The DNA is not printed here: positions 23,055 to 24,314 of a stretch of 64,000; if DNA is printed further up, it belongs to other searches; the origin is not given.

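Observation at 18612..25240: Compositionally atypical glycosylation island: GT-C (PMT_2/ArnT-like) + GT4 + two SAM methyltransferases + flippase-like protein + GtrB-like GT2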

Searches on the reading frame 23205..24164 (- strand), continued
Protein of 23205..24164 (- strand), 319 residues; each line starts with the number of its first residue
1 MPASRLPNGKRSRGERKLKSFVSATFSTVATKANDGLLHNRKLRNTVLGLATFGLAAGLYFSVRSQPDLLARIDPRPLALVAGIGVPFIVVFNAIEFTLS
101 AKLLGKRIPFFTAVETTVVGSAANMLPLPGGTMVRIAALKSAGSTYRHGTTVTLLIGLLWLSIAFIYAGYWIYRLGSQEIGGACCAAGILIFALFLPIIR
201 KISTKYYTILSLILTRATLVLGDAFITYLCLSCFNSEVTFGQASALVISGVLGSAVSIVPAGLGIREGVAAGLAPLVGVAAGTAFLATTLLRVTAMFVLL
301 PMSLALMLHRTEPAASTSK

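Call 26: find_encoding_contigs(protein=P0128, flank=10000, max_places=3)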
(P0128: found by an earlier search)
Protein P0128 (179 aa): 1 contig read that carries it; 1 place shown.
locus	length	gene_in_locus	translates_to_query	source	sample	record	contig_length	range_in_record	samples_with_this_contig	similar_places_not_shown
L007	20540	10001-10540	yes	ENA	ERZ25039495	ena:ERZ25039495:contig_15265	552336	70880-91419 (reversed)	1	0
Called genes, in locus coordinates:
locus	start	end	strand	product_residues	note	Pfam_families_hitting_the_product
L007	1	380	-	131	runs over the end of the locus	PF01127:Sdh_cyt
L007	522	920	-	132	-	PF00355:Rieske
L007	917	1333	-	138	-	PF01878:EVE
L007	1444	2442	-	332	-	PF01210:NAD_Gly3P_dh_N, PF02558:ApbA, PF03807:F420_oxidored, PF07479:NAD_Gly3P_dh_C, PF20618:GPD_NAD_C_bact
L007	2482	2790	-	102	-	PF00254:FKBP_C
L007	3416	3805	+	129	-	PF07883:Cupin_2, PF02311:AraC_binding (weak)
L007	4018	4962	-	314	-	PF00118:Cpn60_TCP1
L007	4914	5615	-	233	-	PF00118:Cpn60_TCP1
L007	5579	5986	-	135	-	PF00166:Cpn10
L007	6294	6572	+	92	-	PF06233:Usg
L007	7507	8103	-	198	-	PF13231:PMT_2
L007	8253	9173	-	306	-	-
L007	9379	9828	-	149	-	PF00535:Glycos_transf_2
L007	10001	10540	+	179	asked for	PF07883:Cupin_2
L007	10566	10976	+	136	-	-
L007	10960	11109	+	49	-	-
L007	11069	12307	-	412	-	PF05977:MFS_3 (weak), PF07690:MFS_1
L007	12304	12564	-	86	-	-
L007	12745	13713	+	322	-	PF03480:DctP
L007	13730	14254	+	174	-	PF04290:DctQ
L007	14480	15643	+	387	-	PF06808:DctM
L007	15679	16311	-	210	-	-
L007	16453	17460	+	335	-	PF03480:DctP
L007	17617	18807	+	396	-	PF00296:Bac_luciferase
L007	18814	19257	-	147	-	-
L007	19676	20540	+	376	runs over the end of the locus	PF13439:Glyco_transf_4, PF13477:Glyco_trans_4_2 (weak), PF13579:Glyco_trans_4_4, PF00534:Glycos_transf_1, PF13692:Glyco_trans_1_4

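Call 29: find_related_loci(query=A1, collection=genome_contigs, flank=10000)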
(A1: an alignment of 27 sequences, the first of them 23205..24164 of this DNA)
Query A1 (319 aa) in genome_contigs; peptide patterns used: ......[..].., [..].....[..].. (x = any residue, [..] = any of these).
382 stretches matched a pattern; 75 encode a relative of the query (tblastn E <= 1e-3); 75 distinct loci.
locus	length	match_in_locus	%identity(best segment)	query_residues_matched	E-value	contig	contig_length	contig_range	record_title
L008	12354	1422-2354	43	1-312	4e-64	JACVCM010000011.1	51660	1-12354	MAG: Sphingomonadaceae bacterium isolate Desfum bin_2_GBBB08 NODE_73_length_51660_cov_3.925562, whole genome shotgun seq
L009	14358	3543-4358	46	44-312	5e-62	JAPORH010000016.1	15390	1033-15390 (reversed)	MAG: Litoreibacter sp. isolate CAR1_bin_18 NODE_1350_length_15390_cov_15.1283, whole genome shotgun sequence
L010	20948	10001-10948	38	11-319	1e-61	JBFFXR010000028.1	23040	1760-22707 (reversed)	MAG: Gammaproteobacteria bacterium isolate Mix_sand01.2020.11.D.3 k141_3028823_length_23040_cov_19.8844, whole genome sh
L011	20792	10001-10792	44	55-318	3e-60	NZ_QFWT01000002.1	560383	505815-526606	Vibrio albus strain E4404 contig2_1, whole genome shotgun sequence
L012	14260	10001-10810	47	45-312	2e-59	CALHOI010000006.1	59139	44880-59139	MAG: uncultured Granulosicoccaceae bacterium isolate R2_Bin_METABAT__97_1 genome assembly, contig: c_000002957534, whole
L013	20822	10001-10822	45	45-319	7e-58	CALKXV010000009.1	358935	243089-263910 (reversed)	MAG: uncultured Rhodobacteraceae bacterium isolate H2_Bin_Bin_74_1 genome assembly, contig: c_000000355976, whole genome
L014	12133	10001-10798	44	38-303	9e-58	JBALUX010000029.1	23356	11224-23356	MAG: Parasphingorhabdus sp. isolate 4NakV-15 NODE_29_length_23356_cov_3.952747, whole genome shotgun sequence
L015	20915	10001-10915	39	2-309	1e-54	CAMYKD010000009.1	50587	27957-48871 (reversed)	MAG: uncultured Kiloniellales bacterium isolate ES_M_Alpha_08 genome assembly, contig: scaffold_534, whole genome shotgu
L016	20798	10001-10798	46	50-310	1e-54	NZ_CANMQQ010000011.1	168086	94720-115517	Uncultured Ruegeria sp. isolate 2-58.fasta NODE_11, whole genome shotgun sequence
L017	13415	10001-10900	38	7-309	2e-52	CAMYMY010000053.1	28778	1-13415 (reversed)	MAG: uncultured Kiloniellales bacterium isolate FCS_M_Alpha_09 genome assembly, contig: scaffold_4511, whole genome shot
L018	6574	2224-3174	38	11-318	1e-50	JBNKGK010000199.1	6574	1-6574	MAG: Kordiimonas sp. isolate E1E2.bin.30.strict NODE_199_length_6574_cov_3.317993, whole genome shotgun sequence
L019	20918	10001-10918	41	7-310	4e-50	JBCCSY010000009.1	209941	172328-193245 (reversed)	MAG: Pseudomonadota bacterium isolate P01_D01_bin.67 k141_2454738_length_209941_cov_27.0001, whole genome shotgun sequen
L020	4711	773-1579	42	38-306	6e-50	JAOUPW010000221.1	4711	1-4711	MAG: Rhodospirillales bacterium isolate 8_1_Oct_SF_Bin68 8_1_Oct_SF_Bin68_scaffold_22774_c1, whole genome shotgun sequen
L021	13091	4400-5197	41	38-303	4e-54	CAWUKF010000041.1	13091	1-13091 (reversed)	MAG: uncultured Sphingomonadales bacterium isolate SRR17458625_concoct_31_1705322958 genome assembly, contig: ERZ2185403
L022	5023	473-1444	37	9-319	2e-49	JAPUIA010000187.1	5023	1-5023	MAG: Gammaproteobacteria bacterium isolate KW1-S08_198 KW1-S08_198_cg187, whole genome shotgun sequence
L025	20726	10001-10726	43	38-279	2e-48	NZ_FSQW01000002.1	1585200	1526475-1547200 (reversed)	Parasphingorhabdus marina DSM 22363, whole genome shotgun sequence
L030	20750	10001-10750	43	57-306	2e-48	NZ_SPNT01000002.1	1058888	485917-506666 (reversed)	Nitratireductor sp. XY-223 NODE_2_length_1058888_cov_69.650639, whole genome shotgun sequence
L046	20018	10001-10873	31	15-307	2e-36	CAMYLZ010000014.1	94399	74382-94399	MAG: uncultured Parvularculaceae bacterium isolate Biocath_Alpha_06 genome assembly, contig: k127_11667, whole genome sh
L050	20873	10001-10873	32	10-296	4e-35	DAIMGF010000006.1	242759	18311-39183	MAG TPA_asm: Parvularculaceae bacterium isolate CTOTU39391 NODE_61_length_242759_cov_4.573538, whole genome shotgun sequ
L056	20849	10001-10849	30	7-296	9e-32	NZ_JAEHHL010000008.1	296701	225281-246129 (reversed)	Thermohalobaculum xanthum strain M0105 contig8, whole genome shotgun sequence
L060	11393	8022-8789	30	38-296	8e-29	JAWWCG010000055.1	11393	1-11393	MAG: Kiloniellales bacterium isolate HN17.bin.4 k141_1087027_length_11393_cov_10.0509, whole genome shotgun sequence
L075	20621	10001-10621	33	94-301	5e-11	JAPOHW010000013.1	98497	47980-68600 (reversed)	MAG: Actinomycetota bacterium isolate bin20 NODE_13_length_98497_cov_4.108311, whole genome shotgun sequence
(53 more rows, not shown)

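Call 44: search_solved_structures(query=A3, max_evalue=1)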
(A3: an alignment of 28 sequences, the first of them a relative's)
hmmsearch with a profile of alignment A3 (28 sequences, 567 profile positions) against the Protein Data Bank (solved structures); distinct sequences matched with E-value up to 1: 2.
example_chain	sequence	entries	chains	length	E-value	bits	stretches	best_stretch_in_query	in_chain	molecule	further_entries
23gx_B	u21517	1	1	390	7.7e-05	24.5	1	78-226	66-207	GPI mannosyltransferase 1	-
23gf_B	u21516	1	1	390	7.7e-05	24.5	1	78-226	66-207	GPI mannosyltransferase 1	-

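Call 55: find_encoding_contigs(protein=P0130, flank=10000, max_places=3)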
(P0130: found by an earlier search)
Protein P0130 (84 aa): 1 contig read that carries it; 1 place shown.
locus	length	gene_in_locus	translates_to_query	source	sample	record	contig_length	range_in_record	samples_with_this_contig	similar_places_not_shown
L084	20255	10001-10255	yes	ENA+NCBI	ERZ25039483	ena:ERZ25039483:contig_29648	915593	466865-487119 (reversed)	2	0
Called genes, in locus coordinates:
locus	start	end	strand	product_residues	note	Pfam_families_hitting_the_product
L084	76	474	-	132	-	PF00355:Rieske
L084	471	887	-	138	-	PF01878:EVE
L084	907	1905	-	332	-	PF01210:NAD_Gly3P_dh_N, PF02558:ApbA, PF03446:NAD_binding_2 (faint), PF03807:F420_oxidored, PF07479:NAD_Gly3P_dh_C, PF20618:GPD_NAD_C_bact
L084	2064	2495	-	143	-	PF00254:FKBP_C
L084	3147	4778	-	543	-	PF00118:Cpn60_TCP1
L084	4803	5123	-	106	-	PF00166:Cpn10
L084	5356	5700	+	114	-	PF06233:Usg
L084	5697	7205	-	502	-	PF02366:PMT, PF13231:PMT_2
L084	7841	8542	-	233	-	PF01209:Ubie_methyltran, PF05175:MTS (weak), PF13489:Methyltransf_23, PF08241:Methyltransf_11, PF08242:Methyltransf_12, PF13649:Methyltransf_25, PF13847:Methyltransf_31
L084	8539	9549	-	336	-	PF00535:Glycos_transf_2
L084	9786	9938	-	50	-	-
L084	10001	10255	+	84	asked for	PF07883:Cupin_2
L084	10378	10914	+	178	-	PF07883:Cupin_2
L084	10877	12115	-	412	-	PF07690:MFS_1, PF05977:MFS_3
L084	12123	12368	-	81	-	-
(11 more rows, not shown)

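Call 72: search_protein_families(library=pfam, proteins=[L075:11711-12811:-, L025:8676-9785:-, L011:10792-11862:+, L060:3492-3974:-, L056:8401-9207:-, L025:16507-17811:-, L046:7768-9747:-, L050:18102-19088:+, L030:8628-9218:+, L015:9113-9982:+], max_evalue=0.001)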
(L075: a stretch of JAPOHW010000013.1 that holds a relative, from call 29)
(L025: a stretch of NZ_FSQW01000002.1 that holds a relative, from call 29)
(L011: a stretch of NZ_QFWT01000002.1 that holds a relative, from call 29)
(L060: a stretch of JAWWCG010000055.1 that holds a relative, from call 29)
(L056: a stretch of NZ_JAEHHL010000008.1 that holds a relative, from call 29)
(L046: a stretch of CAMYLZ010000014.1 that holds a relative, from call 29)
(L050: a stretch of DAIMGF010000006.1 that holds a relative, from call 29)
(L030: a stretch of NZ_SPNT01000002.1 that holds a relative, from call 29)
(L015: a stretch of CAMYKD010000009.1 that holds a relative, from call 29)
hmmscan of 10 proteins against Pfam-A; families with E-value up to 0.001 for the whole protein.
L075:11711-12811:- (366 aa): 1 family
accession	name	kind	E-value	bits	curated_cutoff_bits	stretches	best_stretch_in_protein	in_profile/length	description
PF02350.25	Epimerase_2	-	1.1e-41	143.2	30.6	1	28-317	10-300/347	UDP-N-acetylglucosamine 2-epimerase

L025:8676-9785:- (369 aa): 1 family
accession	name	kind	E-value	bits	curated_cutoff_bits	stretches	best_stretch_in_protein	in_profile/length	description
PF04230.19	PS_pyruv_trans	-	4.9e-22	79.6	25.3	1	14-297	1-279/280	Polysaccharide pyruvyl transferase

L011:10792-11862:+ (356 aa): 1 family
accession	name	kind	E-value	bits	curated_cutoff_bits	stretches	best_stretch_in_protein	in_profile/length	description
PF04230.19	PS_pyruv_trans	-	5.7e-39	135.2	25.3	1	13-292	1-280/280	Polysaccharide pyruvyl transferase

L060:3492-3974:- (160 aa): 0 families

L056:8401-9207:- (268 aa): 0 families

L025:16507-17811:- (434 aa): 8 families
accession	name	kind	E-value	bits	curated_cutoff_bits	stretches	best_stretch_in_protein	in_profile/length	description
PF03721.20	UDPG_MGDP_dh_N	-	2.4e-66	223.4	27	1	1-184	1-187/187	UDP-glucose/GDP-mannose dehydrogenase family, NAD binding domain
PF00984.24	UDPG_MGDP_dh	-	3.5e-39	133.3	25.4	1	201-293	1-93/94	UDP-glucose/GDP-mannose dehydrogenase family, central domain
PF03720.21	UDPG_MGDP_dh_C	-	5.5e-35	120.3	30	1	317-418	1-103/103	UDP-glucose/GDP-mannose dehydrogenase family, UDP binding domain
PF03807.23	F420_oxidored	-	2.9e-08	34.6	21.6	0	337-413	13-92/94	NADP oxidoreductase coenzyme F420-dependent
PF02737.24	3HCDH_N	-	3.4e-06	27.5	22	1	2-84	1-86/180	3-hydroxyacyl-CoA dehydrogenase, NAD binding domain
PF01210.29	NAD_Gly3P_dh_N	-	6.3e-06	26.7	23.1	0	2-152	1-136/158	NAD-dependent glycerol-3-phosphate dehydrogenase N-terminus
PF02558.23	ApbA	-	2.1e-05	24.7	22.2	1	3-84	1-74/150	Ketopantoate reductase PanE/ApbA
PF03446.21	NAD_binding_2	-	0.00037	21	21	0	2-131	1-103/161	NAD binding domain of 6-phosphogluconate dehydrogenase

L046:7768-9747:- (659 aa): 1 family
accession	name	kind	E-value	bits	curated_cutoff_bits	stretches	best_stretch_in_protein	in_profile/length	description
PF13231.12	PMT_2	-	7.4e-06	26.7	26.1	1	88-216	7-133/160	Dolichyl-phosphate-mannose-protein mannosyltransferase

L050:18102-19088:+ (328 aa): 3 families
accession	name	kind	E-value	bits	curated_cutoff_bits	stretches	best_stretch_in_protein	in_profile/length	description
PF00005.33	ABC_tran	-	1.7e-31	110.1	25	1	37-176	2-137/137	ABC transporter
PF13304.12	AAA_21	-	9.3e-14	52.6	27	1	129-211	219-303/304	AAA domain, putative AbiEii toxin, Type IV TA system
PF13604.12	AAA_30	-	0.00079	19.6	27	0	50-205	22-124/191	AAA domain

L030:8628-9218:+ (196 aa): 0 families

L015:9113-9982:+ (289 aa): 6 families
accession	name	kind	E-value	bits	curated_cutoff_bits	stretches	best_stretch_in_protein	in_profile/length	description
PF08241.18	Methyltransf_11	-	3.6e-24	85.6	21.2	1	65-158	1-95/95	Methyltransferase domain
PF13649.12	Methyltransf_25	-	2.4e-20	73.5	27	1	65-154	2-97/97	Methyltransferase domain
PF08242.18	Methyltransf_12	-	1.3e-13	51.9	30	1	65-155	1-97/98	Methyltransferase domain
PF13489.12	Methyltransf_23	-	1.5e-13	51.2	27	1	52-214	16-154/164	Methyltransferase domain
PF01209.24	Ubie_methyltran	-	6.6e-13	49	20.1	1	50-158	53-151/233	ubiE/COQ5 methyltransferase family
PF13847.12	Methyltransf_31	-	5.8e-12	45.9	27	1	63-162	6-113/145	Methyltransferase domain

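Call 74: predict_structure(alignment_id=A1)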
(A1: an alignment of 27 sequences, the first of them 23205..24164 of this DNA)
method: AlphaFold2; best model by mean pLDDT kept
length: 319 residues; sequences in the alignment: 27
mean_pLDDT: 88.3   pTM: 0.84
mean pLDDT of the five models: 88.3, 84.9, 83.7, 83.2, 81.0
residues with pLDDT >= 90: 217; 70-90: 61; 50-70: 33; < 50: 8
segments of 3 or more residues with pLDDT < 50: 1-4, 317-319
pLDDT, mean of each block of 10 residues (from residue 1): 49 70 74 68 86 90 90 95 97 97 96 95 80 92 94 94 98 98 98 94 91 97 98 94 97 74 84 96 96 95 91 53
secondary structure, 60 per line:
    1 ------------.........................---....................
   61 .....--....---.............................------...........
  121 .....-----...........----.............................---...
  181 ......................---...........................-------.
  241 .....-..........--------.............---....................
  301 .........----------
elements in order: H13-37 H41-65 H68-71 H75-103 H110-125 H131-141 H146-174 H178-202 H206-232 H240-245 H247-256 H265-277 H281-309
